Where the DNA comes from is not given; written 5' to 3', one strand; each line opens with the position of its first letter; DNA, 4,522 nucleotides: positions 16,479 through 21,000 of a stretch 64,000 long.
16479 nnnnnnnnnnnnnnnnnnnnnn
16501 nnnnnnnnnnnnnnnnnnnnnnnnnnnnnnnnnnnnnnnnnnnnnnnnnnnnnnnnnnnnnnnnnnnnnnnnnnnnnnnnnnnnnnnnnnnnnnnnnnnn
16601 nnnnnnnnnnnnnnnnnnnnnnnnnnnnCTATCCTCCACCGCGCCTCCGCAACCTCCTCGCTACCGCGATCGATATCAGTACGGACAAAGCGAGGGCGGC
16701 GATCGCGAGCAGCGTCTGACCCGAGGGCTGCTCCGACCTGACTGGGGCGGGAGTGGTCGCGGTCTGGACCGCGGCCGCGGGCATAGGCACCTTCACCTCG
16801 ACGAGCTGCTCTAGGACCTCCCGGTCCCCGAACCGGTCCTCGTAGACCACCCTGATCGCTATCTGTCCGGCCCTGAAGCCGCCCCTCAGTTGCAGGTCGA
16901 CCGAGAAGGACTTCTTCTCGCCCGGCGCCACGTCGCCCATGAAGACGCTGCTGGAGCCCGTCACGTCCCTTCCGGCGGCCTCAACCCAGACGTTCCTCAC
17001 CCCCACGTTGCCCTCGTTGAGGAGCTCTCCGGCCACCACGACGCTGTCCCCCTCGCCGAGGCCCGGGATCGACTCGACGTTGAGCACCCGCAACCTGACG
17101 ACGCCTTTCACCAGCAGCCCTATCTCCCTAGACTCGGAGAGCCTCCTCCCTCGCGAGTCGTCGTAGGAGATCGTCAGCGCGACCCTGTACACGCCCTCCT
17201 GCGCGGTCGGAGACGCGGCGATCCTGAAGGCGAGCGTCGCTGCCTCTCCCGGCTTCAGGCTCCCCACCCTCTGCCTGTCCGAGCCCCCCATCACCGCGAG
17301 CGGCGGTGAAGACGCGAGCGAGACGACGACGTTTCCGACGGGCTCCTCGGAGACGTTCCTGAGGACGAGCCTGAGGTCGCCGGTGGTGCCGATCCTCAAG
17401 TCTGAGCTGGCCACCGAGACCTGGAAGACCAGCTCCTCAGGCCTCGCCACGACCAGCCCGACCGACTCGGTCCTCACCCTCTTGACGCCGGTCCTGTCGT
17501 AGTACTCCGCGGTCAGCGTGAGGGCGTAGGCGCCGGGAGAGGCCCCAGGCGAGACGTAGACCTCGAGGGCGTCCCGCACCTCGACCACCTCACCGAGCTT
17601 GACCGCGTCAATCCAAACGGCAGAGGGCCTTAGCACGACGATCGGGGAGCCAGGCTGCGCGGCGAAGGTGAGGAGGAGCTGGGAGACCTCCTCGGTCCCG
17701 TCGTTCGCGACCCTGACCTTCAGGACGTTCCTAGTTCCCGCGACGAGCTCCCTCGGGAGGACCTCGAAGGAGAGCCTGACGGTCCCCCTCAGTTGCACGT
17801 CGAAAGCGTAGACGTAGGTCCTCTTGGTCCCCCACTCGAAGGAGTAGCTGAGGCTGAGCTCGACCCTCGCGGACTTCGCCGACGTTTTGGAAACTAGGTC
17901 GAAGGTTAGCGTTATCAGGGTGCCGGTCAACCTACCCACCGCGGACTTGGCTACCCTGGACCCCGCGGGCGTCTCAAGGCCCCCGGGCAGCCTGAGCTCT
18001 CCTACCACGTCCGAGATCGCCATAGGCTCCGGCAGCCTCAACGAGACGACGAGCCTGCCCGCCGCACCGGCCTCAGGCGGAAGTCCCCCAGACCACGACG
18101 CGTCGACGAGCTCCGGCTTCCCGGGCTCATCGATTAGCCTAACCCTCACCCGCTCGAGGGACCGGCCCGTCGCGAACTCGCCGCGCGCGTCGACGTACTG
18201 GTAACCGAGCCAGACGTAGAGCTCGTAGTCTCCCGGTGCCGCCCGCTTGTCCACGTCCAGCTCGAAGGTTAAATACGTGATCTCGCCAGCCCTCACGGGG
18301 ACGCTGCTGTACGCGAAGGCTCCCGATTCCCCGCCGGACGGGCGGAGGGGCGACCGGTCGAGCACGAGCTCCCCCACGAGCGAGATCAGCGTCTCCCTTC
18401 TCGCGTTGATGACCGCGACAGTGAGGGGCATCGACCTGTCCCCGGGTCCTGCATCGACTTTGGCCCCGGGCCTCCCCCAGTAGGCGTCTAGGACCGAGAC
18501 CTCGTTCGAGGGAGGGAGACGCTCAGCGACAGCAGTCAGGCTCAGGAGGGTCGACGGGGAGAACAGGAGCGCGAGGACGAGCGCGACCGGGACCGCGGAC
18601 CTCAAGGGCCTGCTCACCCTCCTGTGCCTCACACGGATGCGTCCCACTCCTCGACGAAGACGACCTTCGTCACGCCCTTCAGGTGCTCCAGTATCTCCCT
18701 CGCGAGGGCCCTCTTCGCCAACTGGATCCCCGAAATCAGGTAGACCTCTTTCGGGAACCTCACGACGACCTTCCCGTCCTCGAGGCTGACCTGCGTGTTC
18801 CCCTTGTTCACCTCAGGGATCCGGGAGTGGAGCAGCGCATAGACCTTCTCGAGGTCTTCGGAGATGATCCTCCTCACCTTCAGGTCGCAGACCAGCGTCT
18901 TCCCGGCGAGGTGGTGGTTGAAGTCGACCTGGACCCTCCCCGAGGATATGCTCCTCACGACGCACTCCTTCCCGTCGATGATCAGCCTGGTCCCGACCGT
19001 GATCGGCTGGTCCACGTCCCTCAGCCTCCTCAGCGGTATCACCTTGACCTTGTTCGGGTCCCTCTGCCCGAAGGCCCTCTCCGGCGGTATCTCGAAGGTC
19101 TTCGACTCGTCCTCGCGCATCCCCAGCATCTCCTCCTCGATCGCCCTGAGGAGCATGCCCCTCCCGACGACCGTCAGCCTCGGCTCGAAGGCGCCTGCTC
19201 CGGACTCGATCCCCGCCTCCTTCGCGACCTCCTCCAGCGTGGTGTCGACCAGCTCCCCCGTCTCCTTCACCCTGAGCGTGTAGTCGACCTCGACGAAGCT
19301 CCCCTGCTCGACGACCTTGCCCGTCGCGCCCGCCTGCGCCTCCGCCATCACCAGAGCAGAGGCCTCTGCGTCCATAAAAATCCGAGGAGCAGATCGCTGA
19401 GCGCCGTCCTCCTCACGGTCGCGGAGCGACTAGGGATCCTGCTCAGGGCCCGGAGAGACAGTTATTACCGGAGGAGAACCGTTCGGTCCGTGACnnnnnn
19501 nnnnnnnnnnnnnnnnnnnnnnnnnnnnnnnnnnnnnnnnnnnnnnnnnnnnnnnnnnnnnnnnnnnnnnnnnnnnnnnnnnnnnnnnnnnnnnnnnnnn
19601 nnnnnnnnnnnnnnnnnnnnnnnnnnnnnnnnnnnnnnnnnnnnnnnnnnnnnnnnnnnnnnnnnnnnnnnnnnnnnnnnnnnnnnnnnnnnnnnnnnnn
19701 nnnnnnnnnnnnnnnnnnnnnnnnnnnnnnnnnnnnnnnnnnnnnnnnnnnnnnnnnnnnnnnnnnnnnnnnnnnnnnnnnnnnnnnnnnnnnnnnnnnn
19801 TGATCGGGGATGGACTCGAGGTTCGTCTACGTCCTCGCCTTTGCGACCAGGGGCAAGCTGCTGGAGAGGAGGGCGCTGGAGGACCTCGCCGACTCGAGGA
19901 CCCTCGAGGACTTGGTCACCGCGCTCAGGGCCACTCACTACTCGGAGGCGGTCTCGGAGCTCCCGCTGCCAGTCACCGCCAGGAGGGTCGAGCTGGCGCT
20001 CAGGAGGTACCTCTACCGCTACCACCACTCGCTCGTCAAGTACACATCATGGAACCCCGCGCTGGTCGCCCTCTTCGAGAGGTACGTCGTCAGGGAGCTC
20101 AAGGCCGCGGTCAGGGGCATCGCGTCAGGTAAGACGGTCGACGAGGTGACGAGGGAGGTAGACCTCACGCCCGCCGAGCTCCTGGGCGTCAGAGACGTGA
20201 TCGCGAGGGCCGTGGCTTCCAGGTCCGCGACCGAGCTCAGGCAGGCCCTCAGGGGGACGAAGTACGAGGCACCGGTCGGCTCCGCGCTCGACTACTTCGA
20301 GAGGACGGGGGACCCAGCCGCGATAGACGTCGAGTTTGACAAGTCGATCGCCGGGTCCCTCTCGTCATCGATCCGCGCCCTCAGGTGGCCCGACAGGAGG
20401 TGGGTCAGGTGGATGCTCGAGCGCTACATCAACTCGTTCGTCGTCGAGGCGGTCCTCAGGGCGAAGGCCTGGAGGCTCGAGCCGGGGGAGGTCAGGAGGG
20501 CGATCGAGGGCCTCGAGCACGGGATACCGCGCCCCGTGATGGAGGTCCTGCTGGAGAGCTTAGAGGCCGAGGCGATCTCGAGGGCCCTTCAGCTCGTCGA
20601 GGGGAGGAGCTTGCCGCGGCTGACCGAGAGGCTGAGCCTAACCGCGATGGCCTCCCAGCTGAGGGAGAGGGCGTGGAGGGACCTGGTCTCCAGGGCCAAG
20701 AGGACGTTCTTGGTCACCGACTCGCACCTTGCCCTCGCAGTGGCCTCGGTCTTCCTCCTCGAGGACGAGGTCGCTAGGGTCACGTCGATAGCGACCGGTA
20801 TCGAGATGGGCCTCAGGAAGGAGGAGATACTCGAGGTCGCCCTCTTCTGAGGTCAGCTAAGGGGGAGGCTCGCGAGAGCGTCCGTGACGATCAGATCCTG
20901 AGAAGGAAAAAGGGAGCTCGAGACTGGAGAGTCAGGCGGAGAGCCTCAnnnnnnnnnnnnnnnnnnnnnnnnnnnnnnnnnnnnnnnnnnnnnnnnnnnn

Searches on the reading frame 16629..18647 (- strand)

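Call 26: search_protein_families(library=pfam, proteins=[window:16629-18647:-], max_evalue=0.001)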
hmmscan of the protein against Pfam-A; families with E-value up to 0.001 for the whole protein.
window:16629-18647:- (672 aa): 1 family
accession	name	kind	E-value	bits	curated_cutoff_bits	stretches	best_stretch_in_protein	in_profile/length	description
PF10633.15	NPCBM_assoc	-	6.5e-10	39.5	24.4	0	419-495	3-77/78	NPCBM-associated, NEW3 domain of alpha-galactosidase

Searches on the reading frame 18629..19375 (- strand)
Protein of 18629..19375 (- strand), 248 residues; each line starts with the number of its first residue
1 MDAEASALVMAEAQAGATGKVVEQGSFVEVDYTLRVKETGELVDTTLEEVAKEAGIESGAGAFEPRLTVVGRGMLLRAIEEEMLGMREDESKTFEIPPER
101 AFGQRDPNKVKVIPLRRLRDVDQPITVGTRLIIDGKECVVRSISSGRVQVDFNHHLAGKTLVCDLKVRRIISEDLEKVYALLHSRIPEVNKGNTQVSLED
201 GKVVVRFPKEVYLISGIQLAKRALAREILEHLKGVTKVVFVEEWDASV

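Call 71: search_protein_families(library=pfam, proteins=[window:18629-19375:-], max_evalue=0.0001)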
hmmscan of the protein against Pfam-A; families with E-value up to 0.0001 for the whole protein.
window:18629-19375:- (248 aa): 3 families
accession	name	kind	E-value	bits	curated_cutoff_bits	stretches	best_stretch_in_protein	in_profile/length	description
PF18046.7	FKBP26_C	-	1.2e-14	54.6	27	1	176-244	3-71/72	FKBP26_C-terminal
PF22199.2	FKBP26_IF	-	1.3e-09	38.2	27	1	111-156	1-46/46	FKBP26, IF domain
PF00254.34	FKBP_C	-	7.3e-09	36.3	21.1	1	22-110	5-79/94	FKBP-type peptidyl-prolyl cis-trans isomerase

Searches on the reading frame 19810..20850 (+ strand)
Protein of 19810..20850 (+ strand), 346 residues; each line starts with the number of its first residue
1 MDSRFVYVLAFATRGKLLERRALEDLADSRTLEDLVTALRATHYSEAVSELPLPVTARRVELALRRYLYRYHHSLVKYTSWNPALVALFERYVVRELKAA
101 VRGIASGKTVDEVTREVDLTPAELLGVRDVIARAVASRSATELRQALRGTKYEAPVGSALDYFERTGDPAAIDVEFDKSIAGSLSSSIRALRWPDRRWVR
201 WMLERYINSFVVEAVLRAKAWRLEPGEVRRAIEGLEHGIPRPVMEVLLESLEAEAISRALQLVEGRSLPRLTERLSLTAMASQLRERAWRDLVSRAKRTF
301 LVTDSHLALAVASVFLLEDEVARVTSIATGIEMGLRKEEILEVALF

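Call 71: search_protein_families(library=pfam, proteins=[window:19810-20850:+], max_evalue=0.0001)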
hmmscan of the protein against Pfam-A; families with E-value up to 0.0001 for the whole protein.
window:19810-20850:+ (346 aa): 1 family
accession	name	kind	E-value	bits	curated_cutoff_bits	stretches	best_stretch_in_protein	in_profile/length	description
PF01992.21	vATP-synt_AC39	-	1.1e-35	124.1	29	1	12-342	7-338/339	ATP synthase (C/AC39) subunit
